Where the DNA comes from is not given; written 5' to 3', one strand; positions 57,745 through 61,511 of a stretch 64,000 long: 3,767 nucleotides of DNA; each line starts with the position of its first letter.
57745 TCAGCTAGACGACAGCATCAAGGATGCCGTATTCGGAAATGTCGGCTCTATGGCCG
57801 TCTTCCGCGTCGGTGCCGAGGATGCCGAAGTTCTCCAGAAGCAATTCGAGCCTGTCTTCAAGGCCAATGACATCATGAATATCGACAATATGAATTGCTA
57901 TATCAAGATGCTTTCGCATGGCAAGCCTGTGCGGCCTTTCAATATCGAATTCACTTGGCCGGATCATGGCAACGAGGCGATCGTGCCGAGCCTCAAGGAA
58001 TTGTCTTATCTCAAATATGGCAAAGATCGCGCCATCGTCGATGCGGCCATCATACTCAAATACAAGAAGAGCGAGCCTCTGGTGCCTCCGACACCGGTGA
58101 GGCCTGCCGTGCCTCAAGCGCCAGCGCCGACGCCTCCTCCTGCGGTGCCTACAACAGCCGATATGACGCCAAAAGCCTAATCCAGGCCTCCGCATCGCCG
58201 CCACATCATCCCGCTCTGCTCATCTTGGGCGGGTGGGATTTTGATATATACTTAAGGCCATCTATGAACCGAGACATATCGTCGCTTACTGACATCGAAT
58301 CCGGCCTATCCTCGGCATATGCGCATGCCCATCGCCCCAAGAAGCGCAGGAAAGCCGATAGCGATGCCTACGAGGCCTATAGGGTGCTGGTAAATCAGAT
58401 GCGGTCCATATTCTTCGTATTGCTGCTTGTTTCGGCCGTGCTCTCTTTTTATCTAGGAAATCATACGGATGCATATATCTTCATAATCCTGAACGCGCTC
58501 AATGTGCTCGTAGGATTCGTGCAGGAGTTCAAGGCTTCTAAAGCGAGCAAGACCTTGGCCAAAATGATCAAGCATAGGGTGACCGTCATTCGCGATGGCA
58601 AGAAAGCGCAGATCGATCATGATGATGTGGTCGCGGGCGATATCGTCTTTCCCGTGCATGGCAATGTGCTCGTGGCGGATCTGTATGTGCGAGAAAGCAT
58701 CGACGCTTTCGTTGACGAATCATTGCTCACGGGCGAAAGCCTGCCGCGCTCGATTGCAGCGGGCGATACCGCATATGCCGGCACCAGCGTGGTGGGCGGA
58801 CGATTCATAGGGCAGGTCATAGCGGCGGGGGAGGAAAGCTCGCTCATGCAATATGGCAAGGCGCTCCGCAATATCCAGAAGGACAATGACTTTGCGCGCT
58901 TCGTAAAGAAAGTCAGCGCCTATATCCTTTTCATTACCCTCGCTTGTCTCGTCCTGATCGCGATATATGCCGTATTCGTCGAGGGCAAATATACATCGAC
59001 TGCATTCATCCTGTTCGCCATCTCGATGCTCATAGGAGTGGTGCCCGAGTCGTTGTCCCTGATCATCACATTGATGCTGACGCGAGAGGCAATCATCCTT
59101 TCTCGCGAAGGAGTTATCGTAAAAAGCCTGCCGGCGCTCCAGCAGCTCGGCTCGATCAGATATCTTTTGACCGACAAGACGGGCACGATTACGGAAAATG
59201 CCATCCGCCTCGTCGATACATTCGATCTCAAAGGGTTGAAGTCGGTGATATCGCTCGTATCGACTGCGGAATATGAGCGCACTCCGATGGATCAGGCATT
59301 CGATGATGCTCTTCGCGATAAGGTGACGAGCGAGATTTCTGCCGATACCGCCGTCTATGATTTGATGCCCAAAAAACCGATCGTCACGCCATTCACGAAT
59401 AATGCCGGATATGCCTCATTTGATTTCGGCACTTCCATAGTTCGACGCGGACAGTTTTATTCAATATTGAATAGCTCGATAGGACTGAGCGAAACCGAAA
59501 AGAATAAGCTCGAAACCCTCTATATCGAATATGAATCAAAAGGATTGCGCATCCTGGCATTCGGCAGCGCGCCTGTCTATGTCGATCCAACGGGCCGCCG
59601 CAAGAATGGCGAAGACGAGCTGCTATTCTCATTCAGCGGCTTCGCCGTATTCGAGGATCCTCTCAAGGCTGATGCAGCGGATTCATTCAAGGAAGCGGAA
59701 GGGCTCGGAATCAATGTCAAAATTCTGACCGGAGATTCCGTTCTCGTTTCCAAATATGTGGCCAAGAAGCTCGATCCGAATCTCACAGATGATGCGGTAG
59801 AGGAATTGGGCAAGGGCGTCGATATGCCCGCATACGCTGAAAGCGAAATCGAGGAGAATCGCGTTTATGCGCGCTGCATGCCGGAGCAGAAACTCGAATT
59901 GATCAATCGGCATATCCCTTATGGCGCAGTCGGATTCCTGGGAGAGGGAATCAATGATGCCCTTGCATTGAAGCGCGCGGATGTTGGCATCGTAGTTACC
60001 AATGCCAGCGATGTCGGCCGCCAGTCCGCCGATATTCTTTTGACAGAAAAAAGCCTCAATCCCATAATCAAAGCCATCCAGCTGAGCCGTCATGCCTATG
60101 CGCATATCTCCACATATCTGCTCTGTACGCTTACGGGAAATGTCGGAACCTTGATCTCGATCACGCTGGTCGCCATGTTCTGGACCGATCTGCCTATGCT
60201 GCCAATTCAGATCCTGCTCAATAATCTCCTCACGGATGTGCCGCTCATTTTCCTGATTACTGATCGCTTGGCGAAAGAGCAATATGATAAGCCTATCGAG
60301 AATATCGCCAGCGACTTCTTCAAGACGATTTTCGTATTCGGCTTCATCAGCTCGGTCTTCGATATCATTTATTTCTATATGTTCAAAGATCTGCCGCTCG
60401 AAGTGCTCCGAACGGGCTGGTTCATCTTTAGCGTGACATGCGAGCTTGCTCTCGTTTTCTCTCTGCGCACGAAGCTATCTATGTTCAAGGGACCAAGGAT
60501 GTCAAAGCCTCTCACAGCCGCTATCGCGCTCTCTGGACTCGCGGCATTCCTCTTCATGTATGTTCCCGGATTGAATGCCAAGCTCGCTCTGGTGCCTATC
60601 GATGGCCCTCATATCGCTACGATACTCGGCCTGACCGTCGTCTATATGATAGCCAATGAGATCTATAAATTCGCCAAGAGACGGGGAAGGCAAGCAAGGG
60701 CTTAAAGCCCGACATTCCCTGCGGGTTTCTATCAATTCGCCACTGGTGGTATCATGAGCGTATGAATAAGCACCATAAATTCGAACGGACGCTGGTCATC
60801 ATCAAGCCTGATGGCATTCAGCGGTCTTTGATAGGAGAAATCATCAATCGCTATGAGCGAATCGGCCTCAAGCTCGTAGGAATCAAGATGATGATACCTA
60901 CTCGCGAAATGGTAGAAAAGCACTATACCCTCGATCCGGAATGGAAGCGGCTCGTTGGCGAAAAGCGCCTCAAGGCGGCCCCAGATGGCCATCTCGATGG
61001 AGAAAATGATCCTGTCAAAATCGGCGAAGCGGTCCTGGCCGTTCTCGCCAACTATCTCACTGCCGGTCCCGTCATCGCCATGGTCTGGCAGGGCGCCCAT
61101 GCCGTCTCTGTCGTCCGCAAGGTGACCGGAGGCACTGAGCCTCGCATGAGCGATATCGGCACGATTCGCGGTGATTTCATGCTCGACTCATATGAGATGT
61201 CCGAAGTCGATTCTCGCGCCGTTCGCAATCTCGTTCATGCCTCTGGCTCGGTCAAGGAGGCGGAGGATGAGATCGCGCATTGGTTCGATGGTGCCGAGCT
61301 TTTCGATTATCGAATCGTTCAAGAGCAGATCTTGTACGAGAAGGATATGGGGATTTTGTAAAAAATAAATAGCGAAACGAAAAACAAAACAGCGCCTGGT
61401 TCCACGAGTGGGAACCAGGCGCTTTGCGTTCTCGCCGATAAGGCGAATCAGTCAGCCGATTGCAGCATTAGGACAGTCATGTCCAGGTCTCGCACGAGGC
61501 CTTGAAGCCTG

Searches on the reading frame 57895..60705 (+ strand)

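Call 15: search_protein_families(library=pfam, proteins=[window:57895-60705:+], max_evalue=0.001)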
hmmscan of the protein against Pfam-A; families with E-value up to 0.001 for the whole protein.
window:57895-60705:+ (936 aa): 3 families
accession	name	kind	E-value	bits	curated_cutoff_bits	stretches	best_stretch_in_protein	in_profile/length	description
PF00122.25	E1-E2_ATPase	-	1.9e-37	129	28.1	1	223-398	1-174/181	E1-E2 ATPase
PF00689.26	Cation_ATPase_C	-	9.4e-23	81.3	27.3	1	766-926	2-174/175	Cation transporting ATPase, C-terminus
PF00702.32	Hydrolase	-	2.4e-07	31.8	26.4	1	422-696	2-191/191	haloacid dehalogenase-like hydrolase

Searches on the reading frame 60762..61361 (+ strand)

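Call 16: search_protein_families(library=pfam, proteins=[window:60762-61361:+], max_evalue=0.01)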
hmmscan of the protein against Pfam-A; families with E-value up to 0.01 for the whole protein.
window:60762-61361:+ (199 aa): 1 family
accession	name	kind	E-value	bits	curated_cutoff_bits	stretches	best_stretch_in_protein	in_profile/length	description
PF00334.24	NDK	-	3.7e-36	124.4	27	2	94-179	59-134/135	Nucleoside diphosphate kinase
